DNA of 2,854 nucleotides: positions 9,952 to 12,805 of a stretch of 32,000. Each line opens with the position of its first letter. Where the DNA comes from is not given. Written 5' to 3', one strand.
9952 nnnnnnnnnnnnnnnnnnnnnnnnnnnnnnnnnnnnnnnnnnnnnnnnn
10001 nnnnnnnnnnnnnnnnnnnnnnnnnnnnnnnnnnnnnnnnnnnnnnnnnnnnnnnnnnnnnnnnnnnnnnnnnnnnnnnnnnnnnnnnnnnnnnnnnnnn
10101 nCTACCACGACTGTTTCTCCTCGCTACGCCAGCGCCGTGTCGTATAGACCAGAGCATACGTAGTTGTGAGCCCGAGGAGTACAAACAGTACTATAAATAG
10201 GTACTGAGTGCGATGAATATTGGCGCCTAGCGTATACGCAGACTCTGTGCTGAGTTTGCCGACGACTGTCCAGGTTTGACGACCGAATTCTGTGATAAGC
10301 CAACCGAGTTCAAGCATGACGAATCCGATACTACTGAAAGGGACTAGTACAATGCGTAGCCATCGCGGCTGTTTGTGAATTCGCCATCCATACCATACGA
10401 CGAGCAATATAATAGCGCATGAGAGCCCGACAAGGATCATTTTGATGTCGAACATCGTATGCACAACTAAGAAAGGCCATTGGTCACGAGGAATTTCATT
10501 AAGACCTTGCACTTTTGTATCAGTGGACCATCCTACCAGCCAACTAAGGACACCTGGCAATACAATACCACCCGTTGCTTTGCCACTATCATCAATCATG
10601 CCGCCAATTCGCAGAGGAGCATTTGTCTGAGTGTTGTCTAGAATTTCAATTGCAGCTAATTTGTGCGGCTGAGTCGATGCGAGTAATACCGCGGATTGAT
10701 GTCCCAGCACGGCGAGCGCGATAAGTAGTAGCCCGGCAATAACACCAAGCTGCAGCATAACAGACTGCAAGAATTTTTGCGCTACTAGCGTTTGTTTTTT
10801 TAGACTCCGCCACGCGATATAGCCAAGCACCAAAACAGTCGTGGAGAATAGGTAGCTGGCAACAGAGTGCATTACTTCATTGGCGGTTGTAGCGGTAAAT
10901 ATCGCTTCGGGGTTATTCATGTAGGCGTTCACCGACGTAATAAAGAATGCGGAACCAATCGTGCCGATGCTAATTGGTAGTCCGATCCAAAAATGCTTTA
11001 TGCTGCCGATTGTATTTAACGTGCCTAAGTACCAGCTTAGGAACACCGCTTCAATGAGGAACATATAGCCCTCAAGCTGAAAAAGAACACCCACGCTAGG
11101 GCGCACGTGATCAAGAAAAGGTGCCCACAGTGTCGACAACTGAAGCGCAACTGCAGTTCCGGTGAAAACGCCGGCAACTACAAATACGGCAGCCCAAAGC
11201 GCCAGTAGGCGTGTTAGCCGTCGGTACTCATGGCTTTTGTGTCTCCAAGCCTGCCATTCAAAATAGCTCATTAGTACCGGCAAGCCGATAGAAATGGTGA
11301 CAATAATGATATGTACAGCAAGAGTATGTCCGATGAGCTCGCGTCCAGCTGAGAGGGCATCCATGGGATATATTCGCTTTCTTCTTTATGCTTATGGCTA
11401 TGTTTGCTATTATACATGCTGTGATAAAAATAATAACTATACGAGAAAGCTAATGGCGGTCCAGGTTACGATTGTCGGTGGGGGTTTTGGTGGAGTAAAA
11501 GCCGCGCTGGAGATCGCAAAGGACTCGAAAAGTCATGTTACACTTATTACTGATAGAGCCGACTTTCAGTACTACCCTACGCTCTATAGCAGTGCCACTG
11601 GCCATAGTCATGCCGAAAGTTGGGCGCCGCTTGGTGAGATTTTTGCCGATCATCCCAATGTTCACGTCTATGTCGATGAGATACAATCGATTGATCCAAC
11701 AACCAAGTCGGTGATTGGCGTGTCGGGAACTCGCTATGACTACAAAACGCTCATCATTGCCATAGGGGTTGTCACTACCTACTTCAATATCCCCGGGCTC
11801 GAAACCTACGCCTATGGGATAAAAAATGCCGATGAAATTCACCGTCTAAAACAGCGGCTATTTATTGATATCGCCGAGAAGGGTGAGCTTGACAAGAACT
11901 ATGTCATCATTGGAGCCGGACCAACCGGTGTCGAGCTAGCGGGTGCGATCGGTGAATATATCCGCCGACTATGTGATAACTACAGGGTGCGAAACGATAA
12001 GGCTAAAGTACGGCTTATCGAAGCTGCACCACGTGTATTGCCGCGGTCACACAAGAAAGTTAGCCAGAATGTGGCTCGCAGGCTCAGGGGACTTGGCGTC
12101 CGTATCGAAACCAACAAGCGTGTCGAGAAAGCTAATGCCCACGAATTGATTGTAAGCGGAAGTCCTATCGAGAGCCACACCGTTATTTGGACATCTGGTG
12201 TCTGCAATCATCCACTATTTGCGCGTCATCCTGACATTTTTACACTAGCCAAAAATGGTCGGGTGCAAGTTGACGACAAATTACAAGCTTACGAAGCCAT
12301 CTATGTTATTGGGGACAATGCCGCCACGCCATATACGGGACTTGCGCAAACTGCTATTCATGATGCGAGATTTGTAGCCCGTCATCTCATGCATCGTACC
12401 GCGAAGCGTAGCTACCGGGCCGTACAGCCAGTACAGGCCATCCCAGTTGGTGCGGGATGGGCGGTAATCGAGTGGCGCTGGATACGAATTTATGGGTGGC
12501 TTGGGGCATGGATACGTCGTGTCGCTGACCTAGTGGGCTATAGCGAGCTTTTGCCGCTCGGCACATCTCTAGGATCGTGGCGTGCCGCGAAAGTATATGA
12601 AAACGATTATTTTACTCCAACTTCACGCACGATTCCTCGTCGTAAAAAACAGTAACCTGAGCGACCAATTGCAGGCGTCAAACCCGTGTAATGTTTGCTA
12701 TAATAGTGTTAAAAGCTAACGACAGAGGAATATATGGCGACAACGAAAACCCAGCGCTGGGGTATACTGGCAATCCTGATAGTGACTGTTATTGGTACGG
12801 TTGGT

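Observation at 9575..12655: Minimal NADH-to-O2 chain (NDH-2 + cytochrome bd subunit I) with a half-size, non-canonical second subunit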

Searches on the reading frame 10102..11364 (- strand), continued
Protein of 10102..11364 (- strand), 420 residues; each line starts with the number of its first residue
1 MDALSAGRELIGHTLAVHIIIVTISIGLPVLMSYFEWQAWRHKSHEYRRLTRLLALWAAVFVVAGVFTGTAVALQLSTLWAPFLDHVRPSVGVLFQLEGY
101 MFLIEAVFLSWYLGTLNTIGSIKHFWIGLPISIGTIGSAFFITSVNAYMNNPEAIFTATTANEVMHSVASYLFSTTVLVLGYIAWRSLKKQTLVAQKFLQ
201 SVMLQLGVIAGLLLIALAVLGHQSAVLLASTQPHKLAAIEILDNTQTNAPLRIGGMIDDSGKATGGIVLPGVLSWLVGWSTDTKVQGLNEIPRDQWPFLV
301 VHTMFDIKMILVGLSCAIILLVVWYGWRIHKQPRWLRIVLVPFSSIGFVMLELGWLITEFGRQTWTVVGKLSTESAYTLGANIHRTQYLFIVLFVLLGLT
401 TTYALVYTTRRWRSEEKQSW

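Call 24: find_encoding_contigs(protein=P0092, flank=4000, max_places=2)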
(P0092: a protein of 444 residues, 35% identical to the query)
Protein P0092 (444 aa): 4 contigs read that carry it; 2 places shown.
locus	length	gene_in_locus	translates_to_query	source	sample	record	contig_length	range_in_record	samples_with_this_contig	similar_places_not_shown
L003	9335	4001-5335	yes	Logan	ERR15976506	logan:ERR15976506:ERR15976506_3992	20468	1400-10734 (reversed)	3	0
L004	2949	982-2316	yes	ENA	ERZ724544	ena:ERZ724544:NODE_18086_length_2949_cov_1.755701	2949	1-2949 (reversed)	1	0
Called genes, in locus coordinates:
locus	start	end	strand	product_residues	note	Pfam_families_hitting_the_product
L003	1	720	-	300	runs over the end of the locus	PF00781:DAGK_cat, PF01513:NAD_kinase (weak)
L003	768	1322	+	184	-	PF09419:PGP_phosphatase, PF00702:Hydrolase (weak), PF13419:HAD_2 (weak), PF13242:Hydrolase_like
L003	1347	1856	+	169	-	PF01965:DJ-1_PfpI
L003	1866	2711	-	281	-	PF00126:HTH_1, PF03466:LysR_substrate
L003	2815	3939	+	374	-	PF01658:Inos-1-P_synth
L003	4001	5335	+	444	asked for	PF01654:Cyt_bd_oxida_I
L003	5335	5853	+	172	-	-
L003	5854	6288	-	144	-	PF01475:FUR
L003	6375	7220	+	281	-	PF02535:Zip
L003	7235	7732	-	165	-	PF13686:DrsE_2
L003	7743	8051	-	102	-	PF04358:DsrC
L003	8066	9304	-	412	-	PF07992:Pyr_redox_2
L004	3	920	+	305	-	?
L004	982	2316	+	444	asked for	PF01654:Cyt_bd_oxida_I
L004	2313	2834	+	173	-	-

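Call 33: find_homologous_proteins(query=L001:6301-7206:+, max_evalue=0.00001)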
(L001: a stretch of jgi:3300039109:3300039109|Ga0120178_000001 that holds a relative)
Query L001:6301-7206:+ (301 aa): 52 proteins with E <= 0.00001 among 8000 candidates.
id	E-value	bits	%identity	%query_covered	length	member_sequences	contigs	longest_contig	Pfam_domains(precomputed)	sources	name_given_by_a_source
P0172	5.0e-137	475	75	100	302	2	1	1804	PF02322.21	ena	-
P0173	1.5e-135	470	74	100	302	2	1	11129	PF02322.21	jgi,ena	-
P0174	4.8e-131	455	73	100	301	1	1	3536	PF02322.21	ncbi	-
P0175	7.7e-130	451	70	100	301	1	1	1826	PF02322.21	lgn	-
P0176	6.4e-127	442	69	99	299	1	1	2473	PF02322.21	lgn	-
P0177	1.8e-123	430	69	99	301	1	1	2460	PF02322.21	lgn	-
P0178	2.0e-122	427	69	99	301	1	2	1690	PF02322.21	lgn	-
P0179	5.7e-114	399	64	99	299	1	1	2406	PF02322.21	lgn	-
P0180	1.1e-102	362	56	99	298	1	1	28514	PF02322.21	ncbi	-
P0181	3.5e-102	361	58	100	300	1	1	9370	PF02322.21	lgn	-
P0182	5.3e-102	360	59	100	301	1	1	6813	PF02322.21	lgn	-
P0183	3.9e-96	341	57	99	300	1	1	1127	PF02322.21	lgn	-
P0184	9.6e-93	330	57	100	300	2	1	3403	PF02322.21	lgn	-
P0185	1.2e-91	326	56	100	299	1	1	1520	PF02322.21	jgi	jgi:cytochrome bd-type quinol oxidase subunit 2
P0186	2.0e-89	319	55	100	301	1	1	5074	PF02322.21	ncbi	-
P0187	1.5e-88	316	54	100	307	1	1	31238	PF02322.21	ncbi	-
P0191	1.0e-74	270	49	100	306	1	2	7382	PF02322.21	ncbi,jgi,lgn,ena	-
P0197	1.7e-66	243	45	98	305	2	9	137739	PF02322.21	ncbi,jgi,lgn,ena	-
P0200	6.0e-64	235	46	99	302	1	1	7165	PF02322.21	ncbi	-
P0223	2.0e-11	63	30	86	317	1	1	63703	PF02322.21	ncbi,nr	ncbi:MAG TPA: cytochrome d ubiquinol oxidase subunit II [Candidatus Saccharimonadales bacterium]|nr:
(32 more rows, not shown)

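Call 60: search_solved_structures(query=A3, max_evalue=0.01, show_alignments=2)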
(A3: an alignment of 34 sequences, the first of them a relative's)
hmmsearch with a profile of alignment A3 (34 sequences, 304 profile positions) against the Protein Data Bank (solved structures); distinct sequences matched with E-value up to 0.01: 2.
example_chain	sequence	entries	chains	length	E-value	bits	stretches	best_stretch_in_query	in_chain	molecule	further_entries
5doq_B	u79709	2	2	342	1.9e-15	60.5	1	12-297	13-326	Bd-type quinol oxidase subunit II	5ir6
9r2g_D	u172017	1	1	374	0.00096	22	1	4-299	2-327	Cytochrome bd-I oxidase subunit II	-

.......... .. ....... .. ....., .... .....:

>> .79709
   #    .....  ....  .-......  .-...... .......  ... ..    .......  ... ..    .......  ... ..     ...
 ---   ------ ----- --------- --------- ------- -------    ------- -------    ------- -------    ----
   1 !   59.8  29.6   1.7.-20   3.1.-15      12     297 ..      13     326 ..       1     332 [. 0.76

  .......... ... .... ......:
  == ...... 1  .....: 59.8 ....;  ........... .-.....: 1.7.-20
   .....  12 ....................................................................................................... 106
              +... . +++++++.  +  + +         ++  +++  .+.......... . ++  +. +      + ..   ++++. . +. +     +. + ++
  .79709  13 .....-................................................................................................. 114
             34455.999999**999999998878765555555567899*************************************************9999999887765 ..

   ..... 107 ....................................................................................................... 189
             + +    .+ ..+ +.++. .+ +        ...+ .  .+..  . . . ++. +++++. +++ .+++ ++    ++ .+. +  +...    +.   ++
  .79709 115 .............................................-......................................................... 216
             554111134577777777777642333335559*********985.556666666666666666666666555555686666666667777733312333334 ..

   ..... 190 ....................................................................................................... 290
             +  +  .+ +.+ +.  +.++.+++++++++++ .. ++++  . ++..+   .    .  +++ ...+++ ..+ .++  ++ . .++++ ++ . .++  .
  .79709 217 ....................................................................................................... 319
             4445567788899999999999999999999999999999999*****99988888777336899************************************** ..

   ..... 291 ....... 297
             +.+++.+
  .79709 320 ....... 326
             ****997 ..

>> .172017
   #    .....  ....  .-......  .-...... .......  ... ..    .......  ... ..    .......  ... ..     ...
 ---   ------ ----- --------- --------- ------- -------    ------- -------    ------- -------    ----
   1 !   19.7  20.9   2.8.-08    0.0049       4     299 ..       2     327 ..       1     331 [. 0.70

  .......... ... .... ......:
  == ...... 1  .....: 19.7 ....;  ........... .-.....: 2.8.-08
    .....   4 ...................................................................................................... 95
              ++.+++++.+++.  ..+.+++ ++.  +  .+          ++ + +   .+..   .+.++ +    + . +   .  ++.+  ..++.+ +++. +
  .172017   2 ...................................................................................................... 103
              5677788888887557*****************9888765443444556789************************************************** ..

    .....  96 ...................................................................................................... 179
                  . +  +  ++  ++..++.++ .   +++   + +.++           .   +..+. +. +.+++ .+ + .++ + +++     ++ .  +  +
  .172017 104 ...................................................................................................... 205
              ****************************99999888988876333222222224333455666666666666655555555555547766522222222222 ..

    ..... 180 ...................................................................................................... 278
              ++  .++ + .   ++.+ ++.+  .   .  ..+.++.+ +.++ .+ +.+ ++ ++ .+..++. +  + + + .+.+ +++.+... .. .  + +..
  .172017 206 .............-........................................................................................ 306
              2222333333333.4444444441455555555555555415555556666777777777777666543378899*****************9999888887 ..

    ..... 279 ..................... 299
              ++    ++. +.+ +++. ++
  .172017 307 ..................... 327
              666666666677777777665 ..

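Call 81: list_cluster_members(proteins=[P0094, P0092, P0174, P0180, P0186, P0187, P0191, P0197, P0200, P0223])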
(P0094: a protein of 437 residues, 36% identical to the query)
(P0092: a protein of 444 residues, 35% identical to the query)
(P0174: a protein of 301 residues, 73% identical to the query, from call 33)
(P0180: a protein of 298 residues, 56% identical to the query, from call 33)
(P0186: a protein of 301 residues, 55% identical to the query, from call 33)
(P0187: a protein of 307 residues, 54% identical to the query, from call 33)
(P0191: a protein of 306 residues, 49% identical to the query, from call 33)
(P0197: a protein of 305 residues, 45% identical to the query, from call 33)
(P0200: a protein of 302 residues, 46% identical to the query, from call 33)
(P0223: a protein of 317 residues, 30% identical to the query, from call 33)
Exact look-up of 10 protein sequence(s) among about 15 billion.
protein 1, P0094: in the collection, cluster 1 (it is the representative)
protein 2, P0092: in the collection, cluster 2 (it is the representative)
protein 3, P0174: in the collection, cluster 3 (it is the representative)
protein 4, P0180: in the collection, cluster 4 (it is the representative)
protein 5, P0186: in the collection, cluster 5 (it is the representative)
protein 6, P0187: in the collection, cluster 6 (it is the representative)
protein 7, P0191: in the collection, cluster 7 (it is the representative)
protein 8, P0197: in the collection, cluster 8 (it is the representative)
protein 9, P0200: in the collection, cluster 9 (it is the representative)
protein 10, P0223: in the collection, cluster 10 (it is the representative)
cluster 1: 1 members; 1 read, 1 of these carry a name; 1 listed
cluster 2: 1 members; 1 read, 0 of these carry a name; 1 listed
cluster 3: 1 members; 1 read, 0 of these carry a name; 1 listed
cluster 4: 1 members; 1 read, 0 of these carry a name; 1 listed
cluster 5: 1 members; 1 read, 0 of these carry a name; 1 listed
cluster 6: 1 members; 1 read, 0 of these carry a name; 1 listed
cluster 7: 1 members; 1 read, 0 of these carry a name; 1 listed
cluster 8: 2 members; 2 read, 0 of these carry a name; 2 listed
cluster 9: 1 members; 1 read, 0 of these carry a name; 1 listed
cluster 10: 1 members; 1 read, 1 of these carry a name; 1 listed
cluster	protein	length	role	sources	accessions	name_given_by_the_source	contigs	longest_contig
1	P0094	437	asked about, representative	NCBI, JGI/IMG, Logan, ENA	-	cytochrome d ubiquinol oxidase subunit I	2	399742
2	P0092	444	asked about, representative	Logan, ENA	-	-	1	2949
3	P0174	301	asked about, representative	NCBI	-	-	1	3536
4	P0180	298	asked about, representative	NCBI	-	-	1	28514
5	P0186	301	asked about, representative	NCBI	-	-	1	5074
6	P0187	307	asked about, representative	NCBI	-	-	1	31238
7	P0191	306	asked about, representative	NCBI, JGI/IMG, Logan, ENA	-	-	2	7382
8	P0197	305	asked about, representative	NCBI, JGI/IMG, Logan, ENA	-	-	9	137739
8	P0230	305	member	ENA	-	-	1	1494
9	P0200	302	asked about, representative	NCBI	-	-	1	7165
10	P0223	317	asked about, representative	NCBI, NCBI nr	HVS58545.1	MAG TPA: cytochrome d ubiquinol oxidase subunit II [Candidatus Saccharimonadales ... | cytochrome d ubiquinol oxidase subunit II [Candidatus Saccharimonadales bacterium]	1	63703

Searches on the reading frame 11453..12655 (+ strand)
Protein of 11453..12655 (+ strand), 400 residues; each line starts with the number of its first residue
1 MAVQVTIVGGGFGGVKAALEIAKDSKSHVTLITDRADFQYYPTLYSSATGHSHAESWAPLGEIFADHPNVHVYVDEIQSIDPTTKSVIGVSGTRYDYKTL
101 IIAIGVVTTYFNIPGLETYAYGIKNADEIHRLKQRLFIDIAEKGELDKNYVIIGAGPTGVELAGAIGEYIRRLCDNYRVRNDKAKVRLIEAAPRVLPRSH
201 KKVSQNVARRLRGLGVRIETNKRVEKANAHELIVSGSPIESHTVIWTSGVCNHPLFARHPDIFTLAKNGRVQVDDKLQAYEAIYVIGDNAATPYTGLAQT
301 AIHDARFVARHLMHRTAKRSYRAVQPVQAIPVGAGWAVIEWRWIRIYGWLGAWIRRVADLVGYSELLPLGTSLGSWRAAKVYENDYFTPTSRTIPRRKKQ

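Call 3: search_protein_families(library=pfam, proteins=[window:11453-12655:+], max_evalue=1)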
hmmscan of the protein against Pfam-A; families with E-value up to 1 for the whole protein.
window:11453-12655:+ (400 aa): 13 families
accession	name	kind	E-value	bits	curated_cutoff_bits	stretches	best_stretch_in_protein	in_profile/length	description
PF07992.20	Pyr_redox_2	-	1.7e-41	143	26.1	1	4-304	2-290/291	Pyridine nucleotide-disulphide oxidoreductase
PF00070.33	Pyr_redox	-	7e-13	49.3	22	2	150-230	2-69/82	Pyridine nucleotide-disulphide oxidoreductase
PF01134.28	GIDA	-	1.9e-05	24.4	22.1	2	4-55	1-55/391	Glucose inhibited division protein A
PF01266.30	DAO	-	0.00036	20.6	27.9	1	5-38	2-34/353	FAD dependent oxidoreductase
PF13738.12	Pyr_redox_3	-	0.0011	18.7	30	0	4-37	166-198/305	Pyridine nucleotide-disulphide oxidoreductase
PF13454.12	NAD_binding_9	-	0.0013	19.2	21.8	0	7-37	2-34/155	FAD-NAD(P)-binding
PF03486.20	HI0933_like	-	0.016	15.1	50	0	191-273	97-187/244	HI0933-like protein Rossmann domain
PF01494.25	FAD_binding_3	-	0.019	14.7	22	0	151-190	5-31/349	FAD binding domain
PF13450.12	NAD_binding_8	-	0.034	14.9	21.9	1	7-32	1-25/68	NAD(P)-binding Rossmann-like domain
PF00890.30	FAD_binding_2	-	0.089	12.4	20.4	1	5-37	2-33/414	FAD binding domain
PF12831.13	FAD_oxidored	-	0.095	12.4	27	1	5-33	2-29/416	FAD dependent oxidoreductase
PF01946.23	Thi4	-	0.12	12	26.2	0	3-33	18-48/235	Thi4 family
PF23145.1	Zf_2nd_IFT121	-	0.15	12.2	25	1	233-256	4-27/45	IFT121, second zinc finger domain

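Call 4: search_protein_families(library=ncbifam, proteins=[window:11453-12655:+], max_evalue=1)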
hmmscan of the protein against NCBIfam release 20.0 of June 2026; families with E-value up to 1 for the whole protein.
window:11453-12655:+ (400 aa): 51 families (the best 25 are shown)
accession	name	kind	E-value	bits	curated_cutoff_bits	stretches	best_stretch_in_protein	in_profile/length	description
TIGR03169.1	Nterm_to_SelD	hypoth_equivalog_domain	7.3e-29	101.2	310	1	5-326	2-321/365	pyridine nucleotide-disulfide oxidoreductase family protein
NF042949.2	3PPDioc_HcaD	equivalog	9.5e-17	60.8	450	1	4-292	3-278/386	3-phenylpropionate/cinnamic acid dioxygenase ferredoxin--NAD(+) reductase subunit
TIGR01350.1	lipoamide_DH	equivalog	1.4e-16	60.3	408.8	1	69-321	103-339/461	dihydrolipoyl dehydrogenase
TIGR02374.1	nitri_red_nirB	equivalog_domain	5.8e-13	48.1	578.35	1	6-316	2-306/794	nitrite reductase large subunit NirB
NF003437.0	PRK04965.1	equivalog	1.2e-12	47.5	392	1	1-292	1-277/378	NADH:flavorubredoxin reductase NorW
NF007286.0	PRK09754.1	equivalog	1.2e-12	47.4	447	1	5-292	6-279/400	phenylpropionate dioxygenase ferredoxin reductase subunit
TIGR03385.1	CoA_CoA_reduc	equivalog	1.3e-11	43.9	578.8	1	5-293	2-286/439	CoA-disulfide reductase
NF003585.0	PRK05249.1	equivalog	1.6e-11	43.5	465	1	147-321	176-342/464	Si-specific NAD(P)(+) transhydrogenase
NF007123.0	PRK09564.1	equivalog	6.9e-11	41.5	458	1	96-314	103-316/444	CoA-disulfide reductase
NF011565.0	PRK14989.1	subfamily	1.4e-10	39.9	883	1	3-315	4-310/847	nitrite reductase large subunit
NF046103.1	NOXase_Strep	equivalog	1.1e-09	37.8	600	1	76-294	77-284/442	H2O-forming NADH oxidase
NF004945.0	PRK06292.2-3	equivalog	1.2e-08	34.3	494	1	69-319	105-332/457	dihydrolipoyl dehydrogenase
NF049943.1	SQR_III_seleno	exception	1.4e-08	34.1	525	1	4-117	2-117/406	type III sulfide quinone reductase, selenoprotein subtype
NF045765.1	PhenlGlyoxDHPadH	equivalog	1.5e-08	34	475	1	5-253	5-242/416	NADH-dependent phenylglyoxylate dehydrogenase subunit epsilon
TIGR02053.1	MerA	equivalog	2.5e-08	33.4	454.45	1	92-315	124-331/465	mercury(II) reductase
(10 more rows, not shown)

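Call 43: search_solved_structures(query=window:11453-12655:+, max_evalue=0.00001, show_alignments=1)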
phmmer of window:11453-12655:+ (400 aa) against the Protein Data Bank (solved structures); distinct sequences matched with E-value up to 0.00001: 25.
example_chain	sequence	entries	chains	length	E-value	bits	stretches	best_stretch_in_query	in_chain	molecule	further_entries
9pxk_C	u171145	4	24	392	2.9e-32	115.3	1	2-304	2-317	NADH dehydrogenase-like protein YjlD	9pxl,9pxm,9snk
9mqy_A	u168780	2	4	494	1.1e-30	110.1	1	4-331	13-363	NADH:ubiquinone reductase (non-electrogenic)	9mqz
5kmq_A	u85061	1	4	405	3.7e-26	95.2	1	5-360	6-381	FAD-dependent pyridine nucleotide-disulfide oxidoreductase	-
4nwz_A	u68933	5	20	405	3.8e-26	95.1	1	5-360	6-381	FAD-dependent pyridine nucleotide-disulfide oxidoreductase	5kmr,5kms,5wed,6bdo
5na1_A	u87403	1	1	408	1.7e-25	93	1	4-293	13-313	NADH dehydrogenase-like protein SAOUHSC_00878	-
5kmp_A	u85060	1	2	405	3.4e-25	92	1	5-360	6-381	FAD-dependent pyridine nucleotide-disulfide oxidoreductase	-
5na4_A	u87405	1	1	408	8.6e-25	90.7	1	4-293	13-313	NADH dehydrogenase-like protein SAOUHSC_00878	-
4g9k_A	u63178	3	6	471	2.2e-17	66.3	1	94-312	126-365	Rotenone-insensitive NADH-ubiquinone oxidoreductase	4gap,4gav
5yjw_A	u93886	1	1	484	2.5e-17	66.1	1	94-312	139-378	Rotenone-insensitive NADH-ubiquinone oxidoreductase, mitochondrial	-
5yjy_A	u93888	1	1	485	2.5e-17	66.1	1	94-312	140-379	Rotenone-insensitive NADH-ubiquinone oxidoreductase, mitochondrial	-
5yjx_A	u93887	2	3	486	2.5e-17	66.1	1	94-312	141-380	Rotenone-insensitive NADH-ubiquinone oxidoreductase, mitochondrial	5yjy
4g6g_A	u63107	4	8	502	2.9e-17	65.9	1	94-312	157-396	Rotenone-insensitive NADH-ubiquinone oxidoreductase, mitochondrial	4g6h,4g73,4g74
5jwa_A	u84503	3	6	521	5.2e-17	65.1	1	5-288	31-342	NADH dehydrogenase, putative | Type II NADH:ubiquinone oxidoreductase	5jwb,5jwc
3hyv_A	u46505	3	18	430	3.1e-08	36.2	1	1-173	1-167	Sulfide-quinone reductase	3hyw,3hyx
3szw_A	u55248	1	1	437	4.1e-07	32.5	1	4-231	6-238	Sulfide-quinone reductase, putative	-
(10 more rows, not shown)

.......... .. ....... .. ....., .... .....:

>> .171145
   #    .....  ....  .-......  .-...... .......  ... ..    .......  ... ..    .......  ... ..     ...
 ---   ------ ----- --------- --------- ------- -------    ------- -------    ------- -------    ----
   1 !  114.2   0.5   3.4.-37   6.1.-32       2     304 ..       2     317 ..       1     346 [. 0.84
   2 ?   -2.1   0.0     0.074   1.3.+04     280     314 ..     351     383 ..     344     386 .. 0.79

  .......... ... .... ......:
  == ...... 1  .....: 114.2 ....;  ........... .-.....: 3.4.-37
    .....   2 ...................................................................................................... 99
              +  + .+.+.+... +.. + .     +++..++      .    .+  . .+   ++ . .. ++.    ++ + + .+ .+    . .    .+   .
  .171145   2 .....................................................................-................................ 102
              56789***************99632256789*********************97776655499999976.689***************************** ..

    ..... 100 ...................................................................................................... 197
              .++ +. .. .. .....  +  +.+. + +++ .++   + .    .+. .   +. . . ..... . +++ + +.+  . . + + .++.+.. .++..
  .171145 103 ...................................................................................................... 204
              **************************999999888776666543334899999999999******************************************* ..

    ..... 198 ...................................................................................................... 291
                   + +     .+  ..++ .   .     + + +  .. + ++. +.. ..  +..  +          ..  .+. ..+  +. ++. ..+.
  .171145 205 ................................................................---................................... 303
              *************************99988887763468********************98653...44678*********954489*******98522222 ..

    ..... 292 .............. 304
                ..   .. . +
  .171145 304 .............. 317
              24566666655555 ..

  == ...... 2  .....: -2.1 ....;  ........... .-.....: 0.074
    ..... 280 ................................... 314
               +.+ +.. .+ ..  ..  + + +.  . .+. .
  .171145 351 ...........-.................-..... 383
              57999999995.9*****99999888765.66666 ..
